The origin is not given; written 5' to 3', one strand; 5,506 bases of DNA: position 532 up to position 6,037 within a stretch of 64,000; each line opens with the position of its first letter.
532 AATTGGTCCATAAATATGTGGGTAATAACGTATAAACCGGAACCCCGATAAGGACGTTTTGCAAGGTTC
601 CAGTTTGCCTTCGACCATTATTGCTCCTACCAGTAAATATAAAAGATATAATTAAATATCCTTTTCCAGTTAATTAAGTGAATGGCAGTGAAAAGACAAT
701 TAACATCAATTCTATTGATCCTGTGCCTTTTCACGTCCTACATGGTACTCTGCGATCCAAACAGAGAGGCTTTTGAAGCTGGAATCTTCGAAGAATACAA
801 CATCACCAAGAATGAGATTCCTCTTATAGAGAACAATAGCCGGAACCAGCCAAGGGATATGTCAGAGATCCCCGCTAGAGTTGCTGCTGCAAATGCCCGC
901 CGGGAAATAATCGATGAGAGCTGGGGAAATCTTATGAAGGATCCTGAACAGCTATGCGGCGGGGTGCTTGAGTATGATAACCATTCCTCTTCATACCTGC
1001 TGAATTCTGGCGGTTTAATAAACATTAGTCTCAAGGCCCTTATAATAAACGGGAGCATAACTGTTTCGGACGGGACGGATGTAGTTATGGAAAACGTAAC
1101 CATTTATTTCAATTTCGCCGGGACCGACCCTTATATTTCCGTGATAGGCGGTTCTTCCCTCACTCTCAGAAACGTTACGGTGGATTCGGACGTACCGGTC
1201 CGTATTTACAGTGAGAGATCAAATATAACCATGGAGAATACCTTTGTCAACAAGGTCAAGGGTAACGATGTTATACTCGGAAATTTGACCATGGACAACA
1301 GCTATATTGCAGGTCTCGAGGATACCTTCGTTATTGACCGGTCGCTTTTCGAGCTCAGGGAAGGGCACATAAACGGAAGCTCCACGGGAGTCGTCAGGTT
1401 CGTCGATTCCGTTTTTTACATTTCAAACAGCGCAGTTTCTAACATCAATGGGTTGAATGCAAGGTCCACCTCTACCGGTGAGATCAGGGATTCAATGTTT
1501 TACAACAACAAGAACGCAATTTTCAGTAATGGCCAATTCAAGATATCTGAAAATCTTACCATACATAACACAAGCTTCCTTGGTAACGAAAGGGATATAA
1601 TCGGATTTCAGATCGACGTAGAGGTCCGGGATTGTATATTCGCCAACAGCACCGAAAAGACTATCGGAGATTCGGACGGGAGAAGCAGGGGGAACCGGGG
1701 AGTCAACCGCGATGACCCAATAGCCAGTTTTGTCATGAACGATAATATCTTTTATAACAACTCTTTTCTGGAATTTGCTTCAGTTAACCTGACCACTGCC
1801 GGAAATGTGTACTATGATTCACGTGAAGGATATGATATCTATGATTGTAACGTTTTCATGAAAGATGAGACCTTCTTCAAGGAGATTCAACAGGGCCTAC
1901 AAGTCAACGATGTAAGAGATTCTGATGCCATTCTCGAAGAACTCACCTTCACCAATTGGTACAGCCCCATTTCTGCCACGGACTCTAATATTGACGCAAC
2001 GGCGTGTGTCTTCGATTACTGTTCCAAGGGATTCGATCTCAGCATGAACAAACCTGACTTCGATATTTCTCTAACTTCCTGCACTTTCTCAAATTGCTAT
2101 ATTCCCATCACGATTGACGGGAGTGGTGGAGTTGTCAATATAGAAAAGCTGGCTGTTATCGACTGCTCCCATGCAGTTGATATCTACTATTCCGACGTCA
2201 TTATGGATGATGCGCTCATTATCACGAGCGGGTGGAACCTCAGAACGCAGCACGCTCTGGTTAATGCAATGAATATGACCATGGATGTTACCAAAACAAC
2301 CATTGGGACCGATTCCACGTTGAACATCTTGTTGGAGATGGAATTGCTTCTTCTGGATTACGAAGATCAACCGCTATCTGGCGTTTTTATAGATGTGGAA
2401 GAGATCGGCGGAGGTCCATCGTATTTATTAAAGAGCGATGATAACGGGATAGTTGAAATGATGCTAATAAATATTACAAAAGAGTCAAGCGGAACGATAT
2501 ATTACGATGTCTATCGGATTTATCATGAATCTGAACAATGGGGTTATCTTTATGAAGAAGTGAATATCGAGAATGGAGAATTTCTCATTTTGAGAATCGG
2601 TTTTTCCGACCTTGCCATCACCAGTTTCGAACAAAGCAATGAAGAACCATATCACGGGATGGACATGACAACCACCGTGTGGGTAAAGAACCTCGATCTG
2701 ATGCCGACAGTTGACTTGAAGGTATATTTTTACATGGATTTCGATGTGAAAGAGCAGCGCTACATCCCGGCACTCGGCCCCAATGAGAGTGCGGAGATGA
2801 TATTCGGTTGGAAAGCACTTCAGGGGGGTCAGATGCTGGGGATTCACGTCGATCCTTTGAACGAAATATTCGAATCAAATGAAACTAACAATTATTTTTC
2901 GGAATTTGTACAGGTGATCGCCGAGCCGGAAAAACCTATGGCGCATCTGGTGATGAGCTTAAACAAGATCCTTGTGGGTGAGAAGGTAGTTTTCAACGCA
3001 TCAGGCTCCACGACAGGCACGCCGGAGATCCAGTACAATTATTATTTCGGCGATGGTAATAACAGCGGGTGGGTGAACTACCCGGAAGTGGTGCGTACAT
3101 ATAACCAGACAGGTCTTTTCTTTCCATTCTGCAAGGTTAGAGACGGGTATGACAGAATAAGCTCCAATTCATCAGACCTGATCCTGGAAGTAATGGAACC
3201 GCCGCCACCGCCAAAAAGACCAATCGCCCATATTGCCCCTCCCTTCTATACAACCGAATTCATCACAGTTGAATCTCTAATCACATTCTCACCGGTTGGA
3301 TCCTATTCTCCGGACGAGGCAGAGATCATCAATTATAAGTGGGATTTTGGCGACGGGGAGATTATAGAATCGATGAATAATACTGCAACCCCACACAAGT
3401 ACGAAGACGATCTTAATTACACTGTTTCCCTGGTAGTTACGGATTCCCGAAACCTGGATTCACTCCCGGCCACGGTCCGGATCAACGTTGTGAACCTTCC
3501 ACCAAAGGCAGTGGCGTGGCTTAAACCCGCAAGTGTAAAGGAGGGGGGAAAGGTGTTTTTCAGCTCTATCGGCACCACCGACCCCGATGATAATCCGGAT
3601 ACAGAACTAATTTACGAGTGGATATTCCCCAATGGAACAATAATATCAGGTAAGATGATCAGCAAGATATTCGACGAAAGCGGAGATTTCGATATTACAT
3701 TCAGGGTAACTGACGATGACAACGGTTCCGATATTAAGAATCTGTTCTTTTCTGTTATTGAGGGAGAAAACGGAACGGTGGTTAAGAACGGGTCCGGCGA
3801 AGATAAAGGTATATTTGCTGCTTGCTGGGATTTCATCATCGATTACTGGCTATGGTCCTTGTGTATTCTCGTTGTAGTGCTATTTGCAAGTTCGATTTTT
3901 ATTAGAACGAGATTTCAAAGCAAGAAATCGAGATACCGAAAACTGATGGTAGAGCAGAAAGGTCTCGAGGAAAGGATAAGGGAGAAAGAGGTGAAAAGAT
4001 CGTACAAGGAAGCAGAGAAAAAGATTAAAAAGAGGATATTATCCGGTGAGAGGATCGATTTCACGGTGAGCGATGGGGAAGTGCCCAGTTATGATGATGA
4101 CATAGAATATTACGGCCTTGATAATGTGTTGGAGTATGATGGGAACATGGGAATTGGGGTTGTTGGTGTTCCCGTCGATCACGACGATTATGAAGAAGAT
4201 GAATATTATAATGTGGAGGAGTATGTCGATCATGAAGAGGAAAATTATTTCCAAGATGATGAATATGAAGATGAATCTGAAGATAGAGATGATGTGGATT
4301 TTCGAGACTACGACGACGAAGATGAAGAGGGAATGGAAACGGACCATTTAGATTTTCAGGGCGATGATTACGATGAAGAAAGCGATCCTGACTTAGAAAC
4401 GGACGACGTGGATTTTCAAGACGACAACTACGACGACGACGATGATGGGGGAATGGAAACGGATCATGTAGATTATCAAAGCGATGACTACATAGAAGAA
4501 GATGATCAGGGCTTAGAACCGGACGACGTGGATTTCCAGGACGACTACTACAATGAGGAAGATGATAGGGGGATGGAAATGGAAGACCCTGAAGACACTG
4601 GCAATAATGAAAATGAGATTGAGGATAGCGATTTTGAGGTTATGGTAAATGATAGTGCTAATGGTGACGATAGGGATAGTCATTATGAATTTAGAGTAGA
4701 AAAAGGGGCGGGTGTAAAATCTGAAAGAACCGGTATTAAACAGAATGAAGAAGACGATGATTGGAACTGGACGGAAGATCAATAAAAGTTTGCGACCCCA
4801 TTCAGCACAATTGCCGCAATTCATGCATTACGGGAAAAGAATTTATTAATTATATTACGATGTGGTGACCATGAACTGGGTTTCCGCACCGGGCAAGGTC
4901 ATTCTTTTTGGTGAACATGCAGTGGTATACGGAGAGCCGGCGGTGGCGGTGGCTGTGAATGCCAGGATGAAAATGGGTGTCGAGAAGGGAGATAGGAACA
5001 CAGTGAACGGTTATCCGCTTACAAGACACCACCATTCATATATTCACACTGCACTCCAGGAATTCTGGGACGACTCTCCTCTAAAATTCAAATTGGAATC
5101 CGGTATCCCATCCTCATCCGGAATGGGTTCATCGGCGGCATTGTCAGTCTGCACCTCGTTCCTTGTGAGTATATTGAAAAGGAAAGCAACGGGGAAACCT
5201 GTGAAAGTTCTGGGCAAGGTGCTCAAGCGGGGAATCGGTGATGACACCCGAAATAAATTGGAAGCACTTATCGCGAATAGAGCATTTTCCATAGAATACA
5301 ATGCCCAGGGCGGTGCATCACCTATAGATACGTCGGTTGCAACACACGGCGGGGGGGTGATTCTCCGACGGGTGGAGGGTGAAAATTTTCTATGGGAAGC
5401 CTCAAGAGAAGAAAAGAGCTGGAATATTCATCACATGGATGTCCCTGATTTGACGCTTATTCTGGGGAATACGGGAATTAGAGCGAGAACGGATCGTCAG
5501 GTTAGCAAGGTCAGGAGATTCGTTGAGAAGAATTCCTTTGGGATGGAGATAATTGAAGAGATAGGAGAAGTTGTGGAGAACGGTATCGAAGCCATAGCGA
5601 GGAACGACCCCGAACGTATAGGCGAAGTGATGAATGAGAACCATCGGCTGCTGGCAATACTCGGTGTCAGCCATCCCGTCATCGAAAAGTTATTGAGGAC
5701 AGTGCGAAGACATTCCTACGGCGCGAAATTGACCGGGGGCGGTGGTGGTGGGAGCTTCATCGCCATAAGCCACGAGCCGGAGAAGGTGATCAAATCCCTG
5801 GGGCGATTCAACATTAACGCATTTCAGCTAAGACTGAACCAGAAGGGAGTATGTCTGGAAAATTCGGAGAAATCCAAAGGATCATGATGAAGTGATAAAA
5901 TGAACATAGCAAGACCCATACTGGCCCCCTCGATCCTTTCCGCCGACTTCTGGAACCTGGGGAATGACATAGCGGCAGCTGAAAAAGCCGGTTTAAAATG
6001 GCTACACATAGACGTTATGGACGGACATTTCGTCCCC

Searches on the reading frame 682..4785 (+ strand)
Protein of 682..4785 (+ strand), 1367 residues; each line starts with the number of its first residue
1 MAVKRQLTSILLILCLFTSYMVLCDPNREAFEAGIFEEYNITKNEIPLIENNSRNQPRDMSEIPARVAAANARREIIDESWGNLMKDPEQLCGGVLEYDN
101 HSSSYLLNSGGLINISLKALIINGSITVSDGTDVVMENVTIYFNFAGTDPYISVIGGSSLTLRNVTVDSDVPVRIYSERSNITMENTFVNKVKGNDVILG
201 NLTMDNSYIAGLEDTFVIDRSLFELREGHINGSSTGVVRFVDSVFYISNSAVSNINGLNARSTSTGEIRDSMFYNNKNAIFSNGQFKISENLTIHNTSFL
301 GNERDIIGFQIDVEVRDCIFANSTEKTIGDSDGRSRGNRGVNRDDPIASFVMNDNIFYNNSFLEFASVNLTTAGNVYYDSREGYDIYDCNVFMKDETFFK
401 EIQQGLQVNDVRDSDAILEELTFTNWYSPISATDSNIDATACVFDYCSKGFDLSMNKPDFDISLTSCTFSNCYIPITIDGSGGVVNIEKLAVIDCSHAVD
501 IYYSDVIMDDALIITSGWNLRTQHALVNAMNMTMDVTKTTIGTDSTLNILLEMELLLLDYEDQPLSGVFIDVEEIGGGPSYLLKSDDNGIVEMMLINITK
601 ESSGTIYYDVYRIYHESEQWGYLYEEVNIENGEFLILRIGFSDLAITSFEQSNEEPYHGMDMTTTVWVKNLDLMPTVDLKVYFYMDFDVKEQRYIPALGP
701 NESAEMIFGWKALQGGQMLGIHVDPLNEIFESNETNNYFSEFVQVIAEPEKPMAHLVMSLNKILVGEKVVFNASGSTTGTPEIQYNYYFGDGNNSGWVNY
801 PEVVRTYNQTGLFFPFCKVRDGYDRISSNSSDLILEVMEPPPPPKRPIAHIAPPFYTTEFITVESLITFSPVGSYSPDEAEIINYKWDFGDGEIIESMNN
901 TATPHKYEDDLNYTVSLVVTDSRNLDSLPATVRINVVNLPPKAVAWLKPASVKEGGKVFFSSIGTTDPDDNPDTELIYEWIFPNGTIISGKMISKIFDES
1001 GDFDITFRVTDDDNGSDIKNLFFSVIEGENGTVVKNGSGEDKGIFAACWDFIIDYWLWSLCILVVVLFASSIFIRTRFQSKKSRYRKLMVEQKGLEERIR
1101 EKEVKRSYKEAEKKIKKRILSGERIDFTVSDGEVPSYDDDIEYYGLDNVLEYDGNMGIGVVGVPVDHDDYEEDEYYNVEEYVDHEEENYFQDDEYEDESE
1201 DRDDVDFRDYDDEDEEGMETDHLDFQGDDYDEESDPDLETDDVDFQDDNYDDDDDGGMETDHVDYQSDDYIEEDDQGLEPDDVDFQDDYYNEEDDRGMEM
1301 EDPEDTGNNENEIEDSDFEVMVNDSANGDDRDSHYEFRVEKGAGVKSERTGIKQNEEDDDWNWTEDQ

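Call 36: search_protein_families(library=pfam, proteins=[window:682-4785:+], max_evalue=0.00001)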
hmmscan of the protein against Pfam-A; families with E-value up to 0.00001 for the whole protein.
window:682-4785:+ (1367 aa): 3 families
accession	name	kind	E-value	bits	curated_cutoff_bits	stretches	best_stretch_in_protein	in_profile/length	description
PF18911.6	PKD_4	-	1.1e-28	99.5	27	2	860-935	13-84/85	PKD domain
PF00801.26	PKD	-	1.6e-20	73.3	23.5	1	866-932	16-78/80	PKD domain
PF07705.17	CARDB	-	1.4e-12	48.2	22.7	1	642-740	2-100/101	CARDB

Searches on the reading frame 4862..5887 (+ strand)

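Call 36: search_protein_families(library=pfam, proteins=[window:4862-5887:+], max_evalue=0.00001)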
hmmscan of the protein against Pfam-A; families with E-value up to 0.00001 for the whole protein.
window:4862-5887:+ (341 aa): 2 families
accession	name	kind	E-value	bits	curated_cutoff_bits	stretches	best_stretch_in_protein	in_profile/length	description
PF08544.19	GHMP_kinases_C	-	7.7e-13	49.1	21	1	242-313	2-79/85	GHMP kinases C terminal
PF00288.32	GHMP_kinases_N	-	4.7e-07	30.4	22.3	1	64-104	9-48/87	GHMP kinases N terminal domain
